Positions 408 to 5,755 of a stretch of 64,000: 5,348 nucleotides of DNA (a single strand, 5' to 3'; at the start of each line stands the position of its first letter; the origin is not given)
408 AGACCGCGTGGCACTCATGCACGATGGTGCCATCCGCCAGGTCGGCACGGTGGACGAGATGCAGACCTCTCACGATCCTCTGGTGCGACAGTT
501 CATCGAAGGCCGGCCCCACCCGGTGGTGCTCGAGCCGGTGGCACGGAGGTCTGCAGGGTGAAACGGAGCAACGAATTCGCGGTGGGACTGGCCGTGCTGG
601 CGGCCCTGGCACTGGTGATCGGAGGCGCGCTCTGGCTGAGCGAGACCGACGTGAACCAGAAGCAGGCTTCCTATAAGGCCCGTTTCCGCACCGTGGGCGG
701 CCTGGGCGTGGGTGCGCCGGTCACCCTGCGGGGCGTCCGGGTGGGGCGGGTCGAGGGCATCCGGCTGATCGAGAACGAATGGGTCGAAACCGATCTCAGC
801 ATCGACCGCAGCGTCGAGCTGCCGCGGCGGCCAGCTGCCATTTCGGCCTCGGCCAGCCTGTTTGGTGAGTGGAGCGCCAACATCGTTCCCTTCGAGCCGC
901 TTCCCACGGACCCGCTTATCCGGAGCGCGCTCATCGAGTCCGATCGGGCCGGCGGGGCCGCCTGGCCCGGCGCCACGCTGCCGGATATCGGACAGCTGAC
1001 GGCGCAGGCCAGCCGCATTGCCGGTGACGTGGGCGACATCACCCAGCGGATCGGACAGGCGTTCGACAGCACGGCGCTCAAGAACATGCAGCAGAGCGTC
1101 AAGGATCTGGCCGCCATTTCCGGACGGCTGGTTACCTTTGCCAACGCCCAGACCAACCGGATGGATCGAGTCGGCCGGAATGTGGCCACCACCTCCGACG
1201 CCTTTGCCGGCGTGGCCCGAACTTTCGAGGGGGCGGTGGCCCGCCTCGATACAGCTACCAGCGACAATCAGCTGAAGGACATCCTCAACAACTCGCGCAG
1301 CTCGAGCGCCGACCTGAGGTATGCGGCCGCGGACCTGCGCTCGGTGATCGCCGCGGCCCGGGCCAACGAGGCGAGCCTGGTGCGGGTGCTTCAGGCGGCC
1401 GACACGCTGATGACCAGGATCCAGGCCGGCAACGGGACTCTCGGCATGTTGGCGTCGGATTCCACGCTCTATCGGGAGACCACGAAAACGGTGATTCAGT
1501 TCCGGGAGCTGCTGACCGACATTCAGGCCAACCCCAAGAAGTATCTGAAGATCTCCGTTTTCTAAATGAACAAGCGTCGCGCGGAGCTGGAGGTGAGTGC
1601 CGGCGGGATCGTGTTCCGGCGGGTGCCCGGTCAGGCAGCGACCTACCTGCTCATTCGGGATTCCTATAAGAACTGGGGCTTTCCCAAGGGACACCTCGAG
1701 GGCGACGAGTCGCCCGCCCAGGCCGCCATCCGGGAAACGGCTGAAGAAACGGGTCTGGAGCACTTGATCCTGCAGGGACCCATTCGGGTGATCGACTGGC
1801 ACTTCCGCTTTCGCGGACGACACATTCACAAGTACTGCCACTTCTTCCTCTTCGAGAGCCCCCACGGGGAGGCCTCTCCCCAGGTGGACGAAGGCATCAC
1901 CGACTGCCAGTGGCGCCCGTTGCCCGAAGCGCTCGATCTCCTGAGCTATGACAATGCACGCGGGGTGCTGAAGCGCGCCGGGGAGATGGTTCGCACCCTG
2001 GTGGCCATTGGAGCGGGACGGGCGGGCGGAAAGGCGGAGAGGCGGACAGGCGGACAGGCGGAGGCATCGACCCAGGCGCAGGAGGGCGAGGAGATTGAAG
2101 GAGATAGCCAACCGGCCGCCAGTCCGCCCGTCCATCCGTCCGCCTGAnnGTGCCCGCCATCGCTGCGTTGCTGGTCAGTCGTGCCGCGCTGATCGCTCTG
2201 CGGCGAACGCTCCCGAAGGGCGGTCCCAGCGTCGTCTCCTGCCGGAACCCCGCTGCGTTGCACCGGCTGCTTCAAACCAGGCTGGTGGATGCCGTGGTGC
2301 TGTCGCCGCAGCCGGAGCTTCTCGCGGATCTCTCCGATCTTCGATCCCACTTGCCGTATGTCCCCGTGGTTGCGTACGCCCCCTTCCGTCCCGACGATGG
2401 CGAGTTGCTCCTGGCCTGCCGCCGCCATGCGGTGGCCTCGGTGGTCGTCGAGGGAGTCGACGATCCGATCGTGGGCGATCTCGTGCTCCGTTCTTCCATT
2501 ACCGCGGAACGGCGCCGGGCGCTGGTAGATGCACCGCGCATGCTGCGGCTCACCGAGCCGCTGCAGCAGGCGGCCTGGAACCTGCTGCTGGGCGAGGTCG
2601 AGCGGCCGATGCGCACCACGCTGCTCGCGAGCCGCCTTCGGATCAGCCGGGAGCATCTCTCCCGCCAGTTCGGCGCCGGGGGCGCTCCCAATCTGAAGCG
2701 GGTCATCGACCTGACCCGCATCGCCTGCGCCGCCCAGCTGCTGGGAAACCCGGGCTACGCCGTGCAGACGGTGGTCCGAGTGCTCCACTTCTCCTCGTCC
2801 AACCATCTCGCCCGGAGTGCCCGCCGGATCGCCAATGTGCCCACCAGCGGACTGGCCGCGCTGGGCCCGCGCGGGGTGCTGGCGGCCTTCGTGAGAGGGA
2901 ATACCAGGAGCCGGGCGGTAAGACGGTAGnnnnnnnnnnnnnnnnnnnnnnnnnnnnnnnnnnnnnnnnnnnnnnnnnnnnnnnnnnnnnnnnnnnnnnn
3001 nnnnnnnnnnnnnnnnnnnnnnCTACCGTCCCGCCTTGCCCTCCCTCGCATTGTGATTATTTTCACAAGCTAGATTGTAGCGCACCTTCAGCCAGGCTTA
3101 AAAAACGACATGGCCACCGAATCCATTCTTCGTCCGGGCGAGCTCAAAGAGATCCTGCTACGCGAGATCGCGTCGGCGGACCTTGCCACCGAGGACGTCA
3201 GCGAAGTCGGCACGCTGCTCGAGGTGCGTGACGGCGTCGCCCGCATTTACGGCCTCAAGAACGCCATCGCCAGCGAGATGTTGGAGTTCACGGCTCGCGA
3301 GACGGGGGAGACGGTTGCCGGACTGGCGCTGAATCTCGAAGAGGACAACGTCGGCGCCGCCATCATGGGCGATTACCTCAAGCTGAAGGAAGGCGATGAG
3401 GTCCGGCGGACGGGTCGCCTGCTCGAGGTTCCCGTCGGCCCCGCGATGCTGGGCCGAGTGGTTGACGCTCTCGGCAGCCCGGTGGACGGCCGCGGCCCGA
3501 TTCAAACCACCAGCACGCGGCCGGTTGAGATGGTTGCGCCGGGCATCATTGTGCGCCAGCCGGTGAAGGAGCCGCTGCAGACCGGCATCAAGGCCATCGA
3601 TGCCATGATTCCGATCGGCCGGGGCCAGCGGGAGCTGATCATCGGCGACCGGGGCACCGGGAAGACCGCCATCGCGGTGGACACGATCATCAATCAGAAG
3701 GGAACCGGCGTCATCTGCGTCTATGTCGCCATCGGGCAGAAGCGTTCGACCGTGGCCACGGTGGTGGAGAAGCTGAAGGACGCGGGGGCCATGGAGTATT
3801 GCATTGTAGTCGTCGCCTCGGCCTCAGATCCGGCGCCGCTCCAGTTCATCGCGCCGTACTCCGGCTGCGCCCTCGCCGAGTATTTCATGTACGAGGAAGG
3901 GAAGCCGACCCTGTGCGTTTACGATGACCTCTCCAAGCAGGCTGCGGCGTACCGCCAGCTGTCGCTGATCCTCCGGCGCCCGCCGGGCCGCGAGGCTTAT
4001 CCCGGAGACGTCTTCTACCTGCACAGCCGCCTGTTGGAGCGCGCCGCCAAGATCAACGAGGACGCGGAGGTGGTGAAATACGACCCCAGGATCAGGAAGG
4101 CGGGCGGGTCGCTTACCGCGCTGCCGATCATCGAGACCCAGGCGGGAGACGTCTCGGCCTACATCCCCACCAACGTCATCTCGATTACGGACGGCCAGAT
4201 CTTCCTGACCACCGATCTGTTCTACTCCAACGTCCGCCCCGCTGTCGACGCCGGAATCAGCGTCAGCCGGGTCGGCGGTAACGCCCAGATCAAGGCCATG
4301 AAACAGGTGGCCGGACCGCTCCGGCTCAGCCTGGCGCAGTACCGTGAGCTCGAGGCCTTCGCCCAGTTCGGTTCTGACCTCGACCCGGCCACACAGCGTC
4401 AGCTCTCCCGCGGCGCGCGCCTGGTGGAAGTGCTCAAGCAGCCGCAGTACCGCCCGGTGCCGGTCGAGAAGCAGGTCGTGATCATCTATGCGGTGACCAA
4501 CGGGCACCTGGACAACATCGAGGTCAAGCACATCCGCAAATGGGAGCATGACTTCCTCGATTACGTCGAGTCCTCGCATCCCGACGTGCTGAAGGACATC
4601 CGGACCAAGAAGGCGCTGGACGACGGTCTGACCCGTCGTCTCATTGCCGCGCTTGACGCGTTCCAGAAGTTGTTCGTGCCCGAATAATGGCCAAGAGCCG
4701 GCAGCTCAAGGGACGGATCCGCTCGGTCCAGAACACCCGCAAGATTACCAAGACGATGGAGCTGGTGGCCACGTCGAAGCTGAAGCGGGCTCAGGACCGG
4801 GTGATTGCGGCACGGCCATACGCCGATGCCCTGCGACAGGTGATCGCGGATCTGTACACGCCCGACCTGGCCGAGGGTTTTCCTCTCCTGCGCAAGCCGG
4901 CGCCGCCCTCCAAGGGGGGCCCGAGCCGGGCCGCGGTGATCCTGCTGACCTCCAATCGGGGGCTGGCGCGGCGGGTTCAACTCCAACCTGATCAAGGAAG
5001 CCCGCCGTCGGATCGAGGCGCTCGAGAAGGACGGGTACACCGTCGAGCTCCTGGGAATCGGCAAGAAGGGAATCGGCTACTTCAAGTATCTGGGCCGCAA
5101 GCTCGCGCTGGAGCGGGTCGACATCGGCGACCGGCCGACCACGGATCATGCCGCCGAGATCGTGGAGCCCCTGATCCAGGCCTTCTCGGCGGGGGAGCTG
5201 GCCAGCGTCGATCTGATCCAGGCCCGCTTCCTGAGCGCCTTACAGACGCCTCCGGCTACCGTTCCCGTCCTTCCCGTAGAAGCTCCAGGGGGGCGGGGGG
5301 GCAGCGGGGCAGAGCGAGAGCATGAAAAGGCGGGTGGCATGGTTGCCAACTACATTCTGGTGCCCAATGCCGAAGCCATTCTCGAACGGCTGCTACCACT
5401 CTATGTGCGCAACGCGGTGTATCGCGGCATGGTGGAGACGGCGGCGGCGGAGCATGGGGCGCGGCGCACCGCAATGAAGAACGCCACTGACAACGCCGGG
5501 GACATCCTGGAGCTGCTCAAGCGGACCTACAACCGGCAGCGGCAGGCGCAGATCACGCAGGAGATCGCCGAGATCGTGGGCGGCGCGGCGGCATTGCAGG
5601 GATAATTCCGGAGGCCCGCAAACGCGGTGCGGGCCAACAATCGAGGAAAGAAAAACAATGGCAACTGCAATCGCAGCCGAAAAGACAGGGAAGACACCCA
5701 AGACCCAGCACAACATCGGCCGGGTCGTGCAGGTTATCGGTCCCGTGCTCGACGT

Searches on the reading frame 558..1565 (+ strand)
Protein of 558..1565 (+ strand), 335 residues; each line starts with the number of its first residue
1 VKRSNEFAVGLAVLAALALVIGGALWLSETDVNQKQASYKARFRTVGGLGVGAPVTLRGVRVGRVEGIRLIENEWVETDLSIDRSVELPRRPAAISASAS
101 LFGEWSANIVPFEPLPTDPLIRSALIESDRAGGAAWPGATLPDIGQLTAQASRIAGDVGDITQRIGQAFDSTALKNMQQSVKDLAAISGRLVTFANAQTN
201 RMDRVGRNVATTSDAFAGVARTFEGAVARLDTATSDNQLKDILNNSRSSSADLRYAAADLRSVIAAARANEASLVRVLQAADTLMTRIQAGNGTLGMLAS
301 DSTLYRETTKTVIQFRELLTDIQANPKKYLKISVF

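Call 69: search_protein_families(library=pfam, proteins=[window:558-1565:+])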
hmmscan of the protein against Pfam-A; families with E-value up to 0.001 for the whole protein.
window:558-1565:+ (335 aa): 1 family
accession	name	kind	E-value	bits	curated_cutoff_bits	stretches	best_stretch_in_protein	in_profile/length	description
PF02470.25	MlaD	-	4.3e-12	46.5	25.1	1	38-104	4-73/81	MlaD protein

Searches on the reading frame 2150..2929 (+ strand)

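Call 69: search_protein_families(library=pfam, proteins=[window:2150-2929:+])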
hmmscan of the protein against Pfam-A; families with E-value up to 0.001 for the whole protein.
window:2150-2929:+ (259 aa): 1 family
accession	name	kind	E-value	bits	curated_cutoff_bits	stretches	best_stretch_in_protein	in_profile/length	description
PF12833.13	HTH_18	-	2.1e-07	31.6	33.6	1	159-231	1-73/80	Helix-turn-helix domain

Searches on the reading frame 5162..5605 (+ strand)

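Call 69: search_protein_families(library=pfam, proteins=[window:5162-5605:+])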
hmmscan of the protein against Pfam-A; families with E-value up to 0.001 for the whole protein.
window:5162-5605:+ (147 aa): 1 family
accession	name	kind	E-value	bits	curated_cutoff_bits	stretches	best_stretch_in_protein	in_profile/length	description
PF00231.24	ATP-synt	-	1.3e-41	143.6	39.9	1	3-145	153-285/285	ATP synthase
